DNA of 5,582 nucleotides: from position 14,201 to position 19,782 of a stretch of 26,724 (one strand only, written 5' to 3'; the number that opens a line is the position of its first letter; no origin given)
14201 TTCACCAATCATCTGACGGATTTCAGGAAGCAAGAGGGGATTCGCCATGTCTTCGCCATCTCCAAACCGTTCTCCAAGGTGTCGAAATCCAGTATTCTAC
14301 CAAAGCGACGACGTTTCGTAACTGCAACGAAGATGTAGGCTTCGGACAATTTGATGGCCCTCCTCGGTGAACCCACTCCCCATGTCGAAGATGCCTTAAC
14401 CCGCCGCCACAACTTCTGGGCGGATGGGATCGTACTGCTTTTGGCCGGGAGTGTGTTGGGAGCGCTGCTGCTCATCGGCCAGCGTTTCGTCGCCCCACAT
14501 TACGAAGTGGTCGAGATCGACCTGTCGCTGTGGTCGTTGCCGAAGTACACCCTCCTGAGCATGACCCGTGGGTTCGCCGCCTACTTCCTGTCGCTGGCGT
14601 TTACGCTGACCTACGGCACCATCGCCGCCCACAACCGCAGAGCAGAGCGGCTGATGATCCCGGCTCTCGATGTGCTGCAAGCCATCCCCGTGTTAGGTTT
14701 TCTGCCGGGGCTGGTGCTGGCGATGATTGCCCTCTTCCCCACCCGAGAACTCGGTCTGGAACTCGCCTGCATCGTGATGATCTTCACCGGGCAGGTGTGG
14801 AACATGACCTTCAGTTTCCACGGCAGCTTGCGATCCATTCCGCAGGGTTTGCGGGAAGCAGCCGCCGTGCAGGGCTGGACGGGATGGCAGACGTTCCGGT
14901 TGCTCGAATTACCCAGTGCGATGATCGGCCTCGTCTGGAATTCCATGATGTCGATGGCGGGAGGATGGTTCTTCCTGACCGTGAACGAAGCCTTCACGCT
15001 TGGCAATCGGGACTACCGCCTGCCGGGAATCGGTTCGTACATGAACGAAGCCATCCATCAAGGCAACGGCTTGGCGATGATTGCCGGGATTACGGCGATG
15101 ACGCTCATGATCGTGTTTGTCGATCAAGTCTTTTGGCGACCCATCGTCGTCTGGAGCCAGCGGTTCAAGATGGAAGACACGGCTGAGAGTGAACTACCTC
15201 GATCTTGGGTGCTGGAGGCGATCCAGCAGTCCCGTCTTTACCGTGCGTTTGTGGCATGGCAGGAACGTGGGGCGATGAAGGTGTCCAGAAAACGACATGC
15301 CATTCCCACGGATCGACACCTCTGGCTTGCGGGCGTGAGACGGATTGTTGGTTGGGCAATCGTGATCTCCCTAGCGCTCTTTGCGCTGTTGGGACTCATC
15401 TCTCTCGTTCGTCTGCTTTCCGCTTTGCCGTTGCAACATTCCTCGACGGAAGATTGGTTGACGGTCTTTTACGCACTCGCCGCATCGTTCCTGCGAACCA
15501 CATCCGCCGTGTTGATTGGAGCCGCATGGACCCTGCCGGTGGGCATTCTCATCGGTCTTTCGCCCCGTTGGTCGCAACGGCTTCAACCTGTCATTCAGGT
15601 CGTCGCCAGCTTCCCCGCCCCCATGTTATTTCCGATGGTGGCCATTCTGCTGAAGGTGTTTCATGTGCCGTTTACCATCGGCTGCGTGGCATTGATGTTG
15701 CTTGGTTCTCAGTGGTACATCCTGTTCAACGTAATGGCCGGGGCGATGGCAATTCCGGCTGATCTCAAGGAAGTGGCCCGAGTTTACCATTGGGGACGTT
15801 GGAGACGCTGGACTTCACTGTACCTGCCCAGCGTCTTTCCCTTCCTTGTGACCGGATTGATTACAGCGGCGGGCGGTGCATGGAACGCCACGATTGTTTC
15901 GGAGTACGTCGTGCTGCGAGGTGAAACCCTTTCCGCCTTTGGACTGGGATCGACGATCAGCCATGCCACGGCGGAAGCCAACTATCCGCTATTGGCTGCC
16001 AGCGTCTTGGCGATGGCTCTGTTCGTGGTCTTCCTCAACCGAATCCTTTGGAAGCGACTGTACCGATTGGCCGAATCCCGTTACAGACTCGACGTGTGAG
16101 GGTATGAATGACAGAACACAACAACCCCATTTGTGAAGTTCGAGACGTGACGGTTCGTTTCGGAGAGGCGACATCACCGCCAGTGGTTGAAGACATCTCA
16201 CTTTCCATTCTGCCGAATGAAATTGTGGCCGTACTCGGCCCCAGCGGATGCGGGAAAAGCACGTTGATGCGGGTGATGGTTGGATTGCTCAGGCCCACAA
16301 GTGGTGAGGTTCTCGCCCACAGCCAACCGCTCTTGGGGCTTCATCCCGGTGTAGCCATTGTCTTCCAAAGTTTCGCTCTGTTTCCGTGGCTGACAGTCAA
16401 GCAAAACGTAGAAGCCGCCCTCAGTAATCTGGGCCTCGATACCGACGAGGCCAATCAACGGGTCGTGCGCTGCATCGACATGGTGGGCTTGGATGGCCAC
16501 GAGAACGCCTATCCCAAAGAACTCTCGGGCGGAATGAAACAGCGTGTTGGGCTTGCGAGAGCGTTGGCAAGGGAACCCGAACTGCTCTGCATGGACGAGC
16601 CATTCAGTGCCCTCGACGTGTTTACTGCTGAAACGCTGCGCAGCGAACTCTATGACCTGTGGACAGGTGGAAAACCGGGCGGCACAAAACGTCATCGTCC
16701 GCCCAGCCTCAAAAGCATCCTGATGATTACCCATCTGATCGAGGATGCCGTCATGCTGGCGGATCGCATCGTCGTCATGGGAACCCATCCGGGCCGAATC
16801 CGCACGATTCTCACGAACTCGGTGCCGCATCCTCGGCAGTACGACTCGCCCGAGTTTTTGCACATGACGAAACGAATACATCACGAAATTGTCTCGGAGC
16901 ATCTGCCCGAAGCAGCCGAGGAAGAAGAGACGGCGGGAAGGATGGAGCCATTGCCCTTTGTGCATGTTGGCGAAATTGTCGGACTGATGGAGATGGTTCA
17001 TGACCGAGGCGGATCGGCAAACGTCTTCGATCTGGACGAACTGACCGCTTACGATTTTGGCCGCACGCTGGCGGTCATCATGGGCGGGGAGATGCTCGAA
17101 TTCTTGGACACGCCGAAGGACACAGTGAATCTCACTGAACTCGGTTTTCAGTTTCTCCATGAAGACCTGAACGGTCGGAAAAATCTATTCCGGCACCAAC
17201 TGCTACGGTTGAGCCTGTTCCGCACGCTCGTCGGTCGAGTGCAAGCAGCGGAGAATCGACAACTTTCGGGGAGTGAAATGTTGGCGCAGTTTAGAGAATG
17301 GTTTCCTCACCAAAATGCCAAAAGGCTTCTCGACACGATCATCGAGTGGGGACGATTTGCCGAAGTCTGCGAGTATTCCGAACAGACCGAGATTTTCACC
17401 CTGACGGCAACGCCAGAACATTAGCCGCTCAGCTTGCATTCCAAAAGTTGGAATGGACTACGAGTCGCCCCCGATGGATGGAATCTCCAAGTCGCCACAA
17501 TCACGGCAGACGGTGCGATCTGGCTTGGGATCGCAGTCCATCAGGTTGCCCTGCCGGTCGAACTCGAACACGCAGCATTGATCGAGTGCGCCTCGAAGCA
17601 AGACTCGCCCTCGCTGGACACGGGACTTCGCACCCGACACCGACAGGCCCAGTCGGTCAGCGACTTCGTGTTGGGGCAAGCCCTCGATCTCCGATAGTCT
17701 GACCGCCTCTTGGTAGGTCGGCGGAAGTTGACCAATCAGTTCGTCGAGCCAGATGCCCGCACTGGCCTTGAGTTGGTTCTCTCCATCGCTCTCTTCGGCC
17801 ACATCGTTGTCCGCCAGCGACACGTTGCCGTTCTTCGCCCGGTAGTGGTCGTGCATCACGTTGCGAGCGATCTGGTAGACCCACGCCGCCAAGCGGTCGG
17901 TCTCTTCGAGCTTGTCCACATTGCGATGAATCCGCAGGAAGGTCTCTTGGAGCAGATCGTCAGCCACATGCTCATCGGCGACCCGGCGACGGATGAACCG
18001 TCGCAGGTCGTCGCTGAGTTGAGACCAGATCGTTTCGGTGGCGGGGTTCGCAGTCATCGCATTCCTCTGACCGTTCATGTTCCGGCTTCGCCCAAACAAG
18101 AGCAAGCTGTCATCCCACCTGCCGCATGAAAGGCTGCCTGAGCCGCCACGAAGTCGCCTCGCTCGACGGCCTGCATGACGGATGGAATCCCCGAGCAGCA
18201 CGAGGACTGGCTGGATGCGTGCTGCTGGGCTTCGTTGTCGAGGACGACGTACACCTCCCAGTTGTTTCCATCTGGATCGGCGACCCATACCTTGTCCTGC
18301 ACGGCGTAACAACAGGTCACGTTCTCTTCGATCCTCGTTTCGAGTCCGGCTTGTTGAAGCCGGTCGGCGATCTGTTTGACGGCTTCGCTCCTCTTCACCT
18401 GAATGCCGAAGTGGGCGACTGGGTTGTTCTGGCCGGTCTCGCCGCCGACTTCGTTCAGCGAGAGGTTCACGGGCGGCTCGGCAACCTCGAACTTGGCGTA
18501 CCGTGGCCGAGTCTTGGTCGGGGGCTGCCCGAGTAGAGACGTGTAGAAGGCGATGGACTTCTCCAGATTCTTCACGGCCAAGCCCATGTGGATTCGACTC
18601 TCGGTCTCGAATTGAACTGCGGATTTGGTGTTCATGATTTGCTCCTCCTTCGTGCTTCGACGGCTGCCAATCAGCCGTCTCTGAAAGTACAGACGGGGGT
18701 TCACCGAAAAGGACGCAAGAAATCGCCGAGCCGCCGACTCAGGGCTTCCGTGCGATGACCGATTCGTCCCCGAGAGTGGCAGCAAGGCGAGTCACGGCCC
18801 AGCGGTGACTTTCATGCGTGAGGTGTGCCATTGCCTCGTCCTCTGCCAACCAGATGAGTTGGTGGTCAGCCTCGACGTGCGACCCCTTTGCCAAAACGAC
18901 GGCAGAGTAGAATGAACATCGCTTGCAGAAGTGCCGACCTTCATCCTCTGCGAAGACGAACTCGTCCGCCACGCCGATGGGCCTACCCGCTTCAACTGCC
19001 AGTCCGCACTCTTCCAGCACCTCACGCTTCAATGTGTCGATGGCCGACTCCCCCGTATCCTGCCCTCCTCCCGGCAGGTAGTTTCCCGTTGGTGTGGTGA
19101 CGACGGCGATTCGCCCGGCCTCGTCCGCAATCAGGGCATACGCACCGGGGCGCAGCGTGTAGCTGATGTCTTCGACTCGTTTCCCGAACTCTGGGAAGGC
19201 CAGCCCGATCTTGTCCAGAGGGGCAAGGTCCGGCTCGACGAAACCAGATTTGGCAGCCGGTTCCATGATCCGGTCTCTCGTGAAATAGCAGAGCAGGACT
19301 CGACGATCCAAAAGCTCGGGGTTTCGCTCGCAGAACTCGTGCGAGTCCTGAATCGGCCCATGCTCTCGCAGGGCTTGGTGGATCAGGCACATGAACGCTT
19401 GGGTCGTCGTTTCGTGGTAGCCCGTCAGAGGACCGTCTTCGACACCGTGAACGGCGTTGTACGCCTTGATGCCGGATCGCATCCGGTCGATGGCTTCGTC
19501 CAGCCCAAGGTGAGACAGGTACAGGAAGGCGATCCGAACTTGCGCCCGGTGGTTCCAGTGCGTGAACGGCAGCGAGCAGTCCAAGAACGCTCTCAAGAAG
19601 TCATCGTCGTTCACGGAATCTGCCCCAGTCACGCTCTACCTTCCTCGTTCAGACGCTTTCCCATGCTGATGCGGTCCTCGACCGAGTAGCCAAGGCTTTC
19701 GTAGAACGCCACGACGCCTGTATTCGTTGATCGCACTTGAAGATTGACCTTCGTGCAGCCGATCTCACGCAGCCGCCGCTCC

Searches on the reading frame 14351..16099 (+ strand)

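Call 27: search_protein_families(library=pfam, proteins=[window:14351-16099:+], max_evalue=0.001)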
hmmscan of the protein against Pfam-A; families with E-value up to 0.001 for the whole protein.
window:14351-16099:+ (582 aa): 1 family
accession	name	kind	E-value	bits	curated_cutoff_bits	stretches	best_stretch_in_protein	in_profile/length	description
PF00528.27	BPD_transp_1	-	8.7e-34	117.3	26.4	2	395-578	2-182/184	Binding-protein-dependent transport system inner membrane component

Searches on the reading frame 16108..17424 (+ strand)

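Call 27: search_protein_families(library=pfam, proteins=[window:16108-17424:+], max_evalue=0.001)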
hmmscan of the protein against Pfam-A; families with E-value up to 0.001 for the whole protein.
window:16108-17424:+ (438 aa): 3 families
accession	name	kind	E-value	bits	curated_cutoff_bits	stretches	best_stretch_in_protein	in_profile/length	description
PF00005.33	ABC_tran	-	2.7e-32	112.7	25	1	28-166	2-136/137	ABC transporter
PF09821.14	AAA_assoc_C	-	9.3e-22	78.3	27.6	1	308-423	2-118/119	C-terminal AAA-associated domain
PF13304.12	AAA_21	-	3.5e-05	24.4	27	0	134-181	233-283/304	AAA domain, putative AbiEii toxin, Type IV TA system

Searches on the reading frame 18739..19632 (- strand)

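Call 6: search_protein_families(library=pfam, proteins=[window:18739-19632:-], max_evalue=0.01)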
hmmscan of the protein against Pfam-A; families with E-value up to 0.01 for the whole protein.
window:18739-19632:- (297 aa): 1 family
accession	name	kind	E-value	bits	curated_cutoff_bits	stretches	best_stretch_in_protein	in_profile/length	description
PF00293.34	NUDIX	-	1.6e-09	38.3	21.1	1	160-269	2-119/134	NUDIX domain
